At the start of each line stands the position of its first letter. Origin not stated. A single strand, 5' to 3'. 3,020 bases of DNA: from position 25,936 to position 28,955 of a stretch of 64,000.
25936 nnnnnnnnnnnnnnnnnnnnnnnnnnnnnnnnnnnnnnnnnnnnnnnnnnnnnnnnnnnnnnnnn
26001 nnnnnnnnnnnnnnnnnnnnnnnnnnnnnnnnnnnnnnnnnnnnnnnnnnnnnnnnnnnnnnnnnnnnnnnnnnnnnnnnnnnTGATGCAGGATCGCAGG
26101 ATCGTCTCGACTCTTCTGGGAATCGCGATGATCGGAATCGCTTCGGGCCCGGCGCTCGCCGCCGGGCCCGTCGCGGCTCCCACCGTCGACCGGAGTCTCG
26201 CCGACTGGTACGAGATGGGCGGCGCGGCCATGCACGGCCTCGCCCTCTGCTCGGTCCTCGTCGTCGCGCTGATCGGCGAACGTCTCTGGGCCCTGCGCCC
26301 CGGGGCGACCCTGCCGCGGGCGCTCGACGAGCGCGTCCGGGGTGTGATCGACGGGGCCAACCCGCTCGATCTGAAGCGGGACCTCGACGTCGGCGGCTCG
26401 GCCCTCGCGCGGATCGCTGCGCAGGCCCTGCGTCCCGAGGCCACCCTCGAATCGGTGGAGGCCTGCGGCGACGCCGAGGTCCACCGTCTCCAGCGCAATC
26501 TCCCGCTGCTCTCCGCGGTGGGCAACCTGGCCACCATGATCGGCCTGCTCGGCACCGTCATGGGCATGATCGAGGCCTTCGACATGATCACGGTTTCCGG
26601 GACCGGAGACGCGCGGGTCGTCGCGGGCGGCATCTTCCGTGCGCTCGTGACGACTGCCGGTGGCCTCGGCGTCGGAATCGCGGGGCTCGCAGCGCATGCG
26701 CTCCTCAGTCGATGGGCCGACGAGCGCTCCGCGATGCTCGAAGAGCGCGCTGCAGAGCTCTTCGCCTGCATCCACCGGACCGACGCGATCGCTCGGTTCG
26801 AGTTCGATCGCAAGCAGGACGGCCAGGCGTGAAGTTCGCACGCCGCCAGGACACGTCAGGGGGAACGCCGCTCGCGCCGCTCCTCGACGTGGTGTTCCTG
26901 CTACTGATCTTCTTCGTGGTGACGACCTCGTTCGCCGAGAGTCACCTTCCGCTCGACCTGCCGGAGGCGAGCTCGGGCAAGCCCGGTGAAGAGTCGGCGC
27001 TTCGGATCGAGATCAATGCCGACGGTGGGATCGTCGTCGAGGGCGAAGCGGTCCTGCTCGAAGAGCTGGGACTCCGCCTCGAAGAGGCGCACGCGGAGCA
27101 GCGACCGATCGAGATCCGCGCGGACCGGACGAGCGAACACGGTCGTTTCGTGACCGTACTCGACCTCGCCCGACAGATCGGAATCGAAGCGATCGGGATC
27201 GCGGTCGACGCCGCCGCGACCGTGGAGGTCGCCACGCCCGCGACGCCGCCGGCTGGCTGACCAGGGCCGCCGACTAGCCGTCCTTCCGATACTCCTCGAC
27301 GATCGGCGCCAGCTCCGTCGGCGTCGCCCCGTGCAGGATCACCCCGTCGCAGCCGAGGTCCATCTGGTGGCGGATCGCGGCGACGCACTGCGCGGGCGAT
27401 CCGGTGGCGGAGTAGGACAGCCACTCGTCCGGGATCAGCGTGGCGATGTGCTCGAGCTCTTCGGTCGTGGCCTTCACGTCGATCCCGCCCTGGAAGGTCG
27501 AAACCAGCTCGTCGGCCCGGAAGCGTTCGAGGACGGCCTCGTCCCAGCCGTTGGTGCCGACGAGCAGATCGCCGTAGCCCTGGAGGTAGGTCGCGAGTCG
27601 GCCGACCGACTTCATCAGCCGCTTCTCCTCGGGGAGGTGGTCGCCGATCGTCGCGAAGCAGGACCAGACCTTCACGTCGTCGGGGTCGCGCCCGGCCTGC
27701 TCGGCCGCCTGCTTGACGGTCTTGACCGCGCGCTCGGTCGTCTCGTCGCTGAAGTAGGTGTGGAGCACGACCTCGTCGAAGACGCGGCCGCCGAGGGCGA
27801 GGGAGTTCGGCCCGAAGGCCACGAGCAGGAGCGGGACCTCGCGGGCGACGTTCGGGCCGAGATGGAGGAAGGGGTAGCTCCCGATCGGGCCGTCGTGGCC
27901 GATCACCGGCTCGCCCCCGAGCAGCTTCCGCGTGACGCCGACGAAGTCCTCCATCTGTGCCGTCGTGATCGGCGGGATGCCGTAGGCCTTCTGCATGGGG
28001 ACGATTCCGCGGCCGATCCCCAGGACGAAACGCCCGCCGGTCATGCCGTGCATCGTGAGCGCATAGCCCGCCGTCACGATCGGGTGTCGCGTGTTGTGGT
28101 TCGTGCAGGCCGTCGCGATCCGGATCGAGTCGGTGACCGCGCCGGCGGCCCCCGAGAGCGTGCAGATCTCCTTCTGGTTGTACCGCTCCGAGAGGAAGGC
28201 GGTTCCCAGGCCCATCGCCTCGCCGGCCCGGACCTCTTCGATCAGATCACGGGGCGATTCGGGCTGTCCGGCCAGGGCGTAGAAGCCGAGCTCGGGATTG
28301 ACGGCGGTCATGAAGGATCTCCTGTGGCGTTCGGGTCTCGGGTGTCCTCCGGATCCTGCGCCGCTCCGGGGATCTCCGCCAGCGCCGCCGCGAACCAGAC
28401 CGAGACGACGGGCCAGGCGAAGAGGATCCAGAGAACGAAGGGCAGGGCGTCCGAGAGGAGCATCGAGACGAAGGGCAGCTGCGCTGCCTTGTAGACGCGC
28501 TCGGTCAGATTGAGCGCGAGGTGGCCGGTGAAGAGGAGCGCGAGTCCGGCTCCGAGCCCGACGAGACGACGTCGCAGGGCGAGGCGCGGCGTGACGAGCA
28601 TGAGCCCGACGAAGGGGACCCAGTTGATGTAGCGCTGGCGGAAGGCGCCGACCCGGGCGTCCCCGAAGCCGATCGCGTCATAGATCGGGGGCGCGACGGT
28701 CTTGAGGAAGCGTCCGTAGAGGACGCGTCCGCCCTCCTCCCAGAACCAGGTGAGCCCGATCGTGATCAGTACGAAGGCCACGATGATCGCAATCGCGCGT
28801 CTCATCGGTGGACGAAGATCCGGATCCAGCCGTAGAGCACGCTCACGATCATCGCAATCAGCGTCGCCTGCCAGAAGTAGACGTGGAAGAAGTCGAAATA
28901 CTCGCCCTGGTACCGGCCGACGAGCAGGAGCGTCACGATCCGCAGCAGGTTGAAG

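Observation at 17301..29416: Heme/TonB acquisition locus carrying its own minimal exosortase and VPEPG-CTERM proteins (sortase-B/Isd-like logic in a diderm?)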

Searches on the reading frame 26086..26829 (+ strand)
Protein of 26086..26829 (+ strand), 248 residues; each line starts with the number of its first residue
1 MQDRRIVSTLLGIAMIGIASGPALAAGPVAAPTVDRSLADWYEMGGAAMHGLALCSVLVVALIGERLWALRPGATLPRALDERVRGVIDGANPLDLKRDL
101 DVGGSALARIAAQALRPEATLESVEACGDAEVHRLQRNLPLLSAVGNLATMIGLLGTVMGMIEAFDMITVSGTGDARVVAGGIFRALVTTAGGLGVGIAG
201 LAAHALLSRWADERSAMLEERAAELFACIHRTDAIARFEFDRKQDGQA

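Call 21: search_protein_families(library=pfam, proteins=[window:26086-26829:+], max_evalue=0.01)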
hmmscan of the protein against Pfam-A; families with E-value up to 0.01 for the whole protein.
seq(248 aa): 1 family
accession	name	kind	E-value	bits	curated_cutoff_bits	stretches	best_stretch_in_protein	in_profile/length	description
PF01618.21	MotA_ExbB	-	1.6e-24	86.5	22.9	1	113-219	20-126/127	MotA/TolQ/ExbB proton channel family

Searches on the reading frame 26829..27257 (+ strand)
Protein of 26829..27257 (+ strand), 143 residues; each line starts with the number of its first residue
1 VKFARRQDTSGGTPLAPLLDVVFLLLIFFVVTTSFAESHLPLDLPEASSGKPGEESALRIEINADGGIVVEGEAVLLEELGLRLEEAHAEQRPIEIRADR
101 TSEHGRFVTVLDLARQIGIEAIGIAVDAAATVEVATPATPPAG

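Call 21: search_protein_families(library=pfam, proteins=[window:26829-27257:+], max_evalue=0.01)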
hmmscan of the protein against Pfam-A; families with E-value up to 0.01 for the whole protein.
seq(143 aa): 1 family
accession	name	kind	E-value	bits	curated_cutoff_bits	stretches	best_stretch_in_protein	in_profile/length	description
PF02472.21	ExbD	-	2.1e-26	92.9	25.4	1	14-127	9-126/128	Biopolymer transport protein ExbD/TolR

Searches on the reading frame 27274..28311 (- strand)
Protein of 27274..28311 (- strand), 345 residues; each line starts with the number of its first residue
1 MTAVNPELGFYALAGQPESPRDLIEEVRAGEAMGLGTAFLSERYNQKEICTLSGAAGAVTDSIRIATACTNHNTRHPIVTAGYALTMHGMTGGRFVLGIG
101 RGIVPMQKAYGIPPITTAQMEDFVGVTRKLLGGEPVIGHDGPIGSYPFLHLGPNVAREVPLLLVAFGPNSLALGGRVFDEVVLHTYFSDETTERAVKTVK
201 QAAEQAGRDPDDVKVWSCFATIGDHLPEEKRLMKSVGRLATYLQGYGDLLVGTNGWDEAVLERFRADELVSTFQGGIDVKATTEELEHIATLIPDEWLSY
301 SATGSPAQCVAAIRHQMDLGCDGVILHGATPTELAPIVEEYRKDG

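Call 5: search_protein_families(library=ncbifam, proteins=[window:27274-28311:-], max_evalue=0.01)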
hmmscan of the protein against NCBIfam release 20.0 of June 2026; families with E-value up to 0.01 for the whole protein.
window:27274-28311:- (345 aa): 23 families
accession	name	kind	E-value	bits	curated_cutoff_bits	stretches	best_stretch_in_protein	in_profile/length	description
TIGR03857.1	F420_MSMEG_2249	hypoth_equivalog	7.9e-119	396.7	218.4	1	8-333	1-328/329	TIGR03857 family LLM class F420-dependent oxidoreductase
TIGR03564.1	F420_MSMEG_4879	subfamily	5.1e-24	85.3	234.25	1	23-225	1-203/265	TIGR03564 family F420-dependent LLM class oxidoreductase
TIGR03555.1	F420_mer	equivalog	7.4e-22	78.2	348.7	1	21-265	12-255/325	5,10-methylenetetrahydromethanopterin reductase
NF002619.0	PRK02271.1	equivalog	3.9e-21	75.7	276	1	18-221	10-213/329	5,10-methylenetetrahydromethanopterin reductase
TIGR03842.1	F420_CPS_4043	hypoth_equivalog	5.7e-19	68.4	295.45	1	25-229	17-215/329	TIGR03842 family LLM class F420-dependent oxidoreductase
TIGR03559.1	F420_Rv3520c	subfamily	1.4e-16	60.5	335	1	19-248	11-252/325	LLM class F420-dependent oxidoreductase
TIGR04024.1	F420_NP1902A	hypoth_equivalog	4.1e-16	58.6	345.4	1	17-249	11-242/330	TIGR04024 family LLM class F420-dependent oxidoreductase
TIGR03619.1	F420_Rv2161c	subfamily_domain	2.3e-14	53.6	166.9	1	53-225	50-218/247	TIGR03619 family F420-dependent LLM class oxidoreductase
TIGR03617.1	F420_MSMEG_2256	subfamily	5.7e-14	51.7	278.15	2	31-124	5-98/318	TIGR03617 family F420-dependent LLM class oxidoreductase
TIGR03841.1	F420_Rv3093c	subfamily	1e-13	51.4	213.65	1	20-326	9-294/298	LLM class F420-dependent oxidoreductase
TIGR03621.1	F420_MSMEG_2516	subfamily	2.2e-12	46.7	213.15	1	16-193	9-185/295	TIGR03621 family F420-dependent LLM class oxidoreductase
TIGR03557.1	F420_G6P_family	subfamily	1.2e-09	37.8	210.4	1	11-181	3-185/316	TIGR03557 family F420-dependent LLM class oxidoreductase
TIGR03560.1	F420_Rv1855c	subfamily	3.6e-09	36.7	231.4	1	49-214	52-223/227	TIGR03560 family F420-dependent LLM class oxidoreductase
TIGR03571.1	lucif_BA3436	subfamily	1.3e-08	34.4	303.9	1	52-103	72-123/304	TIGR03571 family LLM class oxidoreductase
TIGR03620.1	F420_MSMEG_4141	subfamily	2.1e-08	33.9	219.8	1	17-116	13-111/280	TIGR03620 family F420-dependent LLM class oxidoreductase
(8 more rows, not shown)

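Call 6: search_protein_families(library=pfam, proteins=[window:27274-28311:-], max_evalue=0.01)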
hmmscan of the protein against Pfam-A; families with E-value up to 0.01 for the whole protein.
window:27274-28311:- (345 aa): 1 family
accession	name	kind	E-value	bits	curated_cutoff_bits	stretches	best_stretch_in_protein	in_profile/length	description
PF00296.26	Bac_luciferase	-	2.3e-37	129.5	27.9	1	16-321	17-312/314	Luciferase-like monooxygenase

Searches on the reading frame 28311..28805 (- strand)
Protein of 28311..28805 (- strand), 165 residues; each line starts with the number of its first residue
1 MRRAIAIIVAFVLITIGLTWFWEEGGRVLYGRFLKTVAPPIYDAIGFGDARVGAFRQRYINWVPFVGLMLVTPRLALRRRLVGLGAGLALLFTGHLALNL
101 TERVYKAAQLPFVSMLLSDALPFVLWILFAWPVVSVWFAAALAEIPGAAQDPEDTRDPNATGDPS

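Call 5: search_protein_families(library=ncbifam, proteins=[window:28311-28805:-], max_evalue=0.01)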
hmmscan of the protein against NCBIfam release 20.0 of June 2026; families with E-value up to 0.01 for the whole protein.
seq(165 aa): 0 families

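Call 6: search_protein_families(library=pfam, proteins=[window:28311-28805:-], max_evalue=0.01)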
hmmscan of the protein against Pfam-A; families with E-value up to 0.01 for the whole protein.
seq(165 aa): 0 families

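Call 76: search_protein_families(library=pfam, alignment_id=A6, max_evalue=1)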
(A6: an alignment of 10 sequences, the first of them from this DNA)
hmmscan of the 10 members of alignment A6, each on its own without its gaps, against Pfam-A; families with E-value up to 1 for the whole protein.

A. member 1, seq(165 aa): 0 families

B. families by the number of members that match (of 10 scanned): 5 families
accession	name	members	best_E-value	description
PF08114.16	PMP1_2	1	0.0097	ATPase proteolipid family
PF11750.13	DUF3307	1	0.096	Protein of unknown function (DUF3307)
PF14610.12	Psg1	1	0.33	Ykl077w/Psg1 (Pma1 Stabilization in Golgi)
PF19747.4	DUF6234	1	0.77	Family of unknown function (DUF6234)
PF20237.3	DUF6594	1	0.85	Family of unknown function (DUF6594)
